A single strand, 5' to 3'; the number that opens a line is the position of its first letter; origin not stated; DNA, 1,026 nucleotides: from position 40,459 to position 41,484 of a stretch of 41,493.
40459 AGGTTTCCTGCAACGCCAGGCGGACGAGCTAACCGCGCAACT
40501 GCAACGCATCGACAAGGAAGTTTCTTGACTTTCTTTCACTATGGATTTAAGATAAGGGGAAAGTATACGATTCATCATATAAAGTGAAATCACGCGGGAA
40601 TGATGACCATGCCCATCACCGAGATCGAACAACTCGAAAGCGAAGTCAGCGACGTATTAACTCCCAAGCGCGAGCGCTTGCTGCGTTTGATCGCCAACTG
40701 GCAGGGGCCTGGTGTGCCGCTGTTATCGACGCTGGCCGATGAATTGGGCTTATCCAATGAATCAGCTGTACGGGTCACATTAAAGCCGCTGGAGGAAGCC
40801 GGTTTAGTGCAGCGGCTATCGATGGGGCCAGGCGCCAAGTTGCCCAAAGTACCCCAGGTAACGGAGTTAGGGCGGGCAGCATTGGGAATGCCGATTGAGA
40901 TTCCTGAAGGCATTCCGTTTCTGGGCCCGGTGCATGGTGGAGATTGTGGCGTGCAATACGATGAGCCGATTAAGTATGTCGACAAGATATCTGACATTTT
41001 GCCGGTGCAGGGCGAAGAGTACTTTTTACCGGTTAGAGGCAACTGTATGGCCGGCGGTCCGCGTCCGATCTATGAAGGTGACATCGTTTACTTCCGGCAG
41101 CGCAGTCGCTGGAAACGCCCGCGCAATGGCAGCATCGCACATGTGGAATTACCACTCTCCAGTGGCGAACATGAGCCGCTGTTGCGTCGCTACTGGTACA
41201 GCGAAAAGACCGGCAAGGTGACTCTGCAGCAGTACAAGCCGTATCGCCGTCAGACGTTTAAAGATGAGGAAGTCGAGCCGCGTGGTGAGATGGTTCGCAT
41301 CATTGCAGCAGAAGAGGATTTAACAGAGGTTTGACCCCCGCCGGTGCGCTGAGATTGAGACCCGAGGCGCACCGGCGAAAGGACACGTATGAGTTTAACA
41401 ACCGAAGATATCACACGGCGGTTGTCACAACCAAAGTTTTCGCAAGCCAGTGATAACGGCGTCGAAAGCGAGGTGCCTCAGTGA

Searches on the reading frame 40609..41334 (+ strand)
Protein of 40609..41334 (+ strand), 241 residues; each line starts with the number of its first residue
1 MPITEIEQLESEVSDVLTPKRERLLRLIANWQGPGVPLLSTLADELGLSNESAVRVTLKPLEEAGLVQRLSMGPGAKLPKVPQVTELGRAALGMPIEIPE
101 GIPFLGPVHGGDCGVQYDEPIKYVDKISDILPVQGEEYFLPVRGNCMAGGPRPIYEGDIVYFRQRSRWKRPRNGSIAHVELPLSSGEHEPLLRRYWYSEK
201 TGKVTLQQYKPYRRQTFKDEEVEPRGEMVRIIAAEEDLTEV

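Call 16: search_protein_families(library=pfam, proteins=[window:40609-41334:+], max_evalue=0.01)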
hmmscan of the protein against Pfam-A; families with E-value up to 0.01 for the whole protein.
window:40609-41334:+ (241 aa): 2 families
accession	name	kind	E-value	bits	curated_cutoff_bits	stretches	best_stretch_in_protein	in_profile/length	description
PF12840.13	HTH_20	-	0.00033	21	27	1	19-67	4-48/51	Helix-turn-helix domain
PF25212.1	HVO_A0114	-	0.003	17.8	27.6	1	11-82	14-80/84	HVO_A0114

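Call 76: search_solved_structures(query=window:40609-41334:+, max_evalue=1, show_alignments=1)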
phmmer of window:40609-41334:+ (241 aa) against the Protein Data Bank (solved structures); distinct sequences matched with E-value up to 1: 1.
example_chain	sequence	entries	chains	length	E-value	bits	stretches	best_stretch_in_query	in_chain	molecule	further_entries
1eoe_A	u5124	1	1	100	0.24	14.2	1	114-175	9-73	POTASSIUM CHANNEL KV1.1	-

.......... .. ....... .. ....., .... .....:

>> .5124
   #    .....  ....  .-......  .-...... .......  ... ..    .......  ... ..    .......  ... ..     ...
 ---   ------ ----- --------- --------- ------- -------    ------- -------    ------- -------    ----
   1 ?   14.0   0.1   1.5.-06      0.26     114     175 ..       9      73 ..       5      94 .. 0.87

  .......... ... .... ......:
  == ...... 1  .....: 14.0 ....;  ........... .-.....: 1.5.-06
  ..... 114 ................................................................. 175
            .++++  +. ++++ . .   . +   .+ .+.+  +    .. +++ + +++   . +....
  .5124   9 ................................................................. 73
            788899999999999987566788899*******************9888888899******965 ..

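Call 125: search_protein_families(library=ncbifam, proteins=[window:40609-41334:+], max_evalue=0.01)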
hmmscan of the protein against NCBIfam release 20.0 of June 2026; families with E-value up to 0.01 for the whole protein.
window:40609-41334:+ (241 aa): 1 family
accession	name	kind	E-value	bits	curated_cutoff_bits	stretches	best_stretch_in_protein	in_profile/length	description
TIGR00498.1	lexA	equivalog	4.9e-06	26.3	110.95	1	36-232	25-199/203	transcriptional repressor LexA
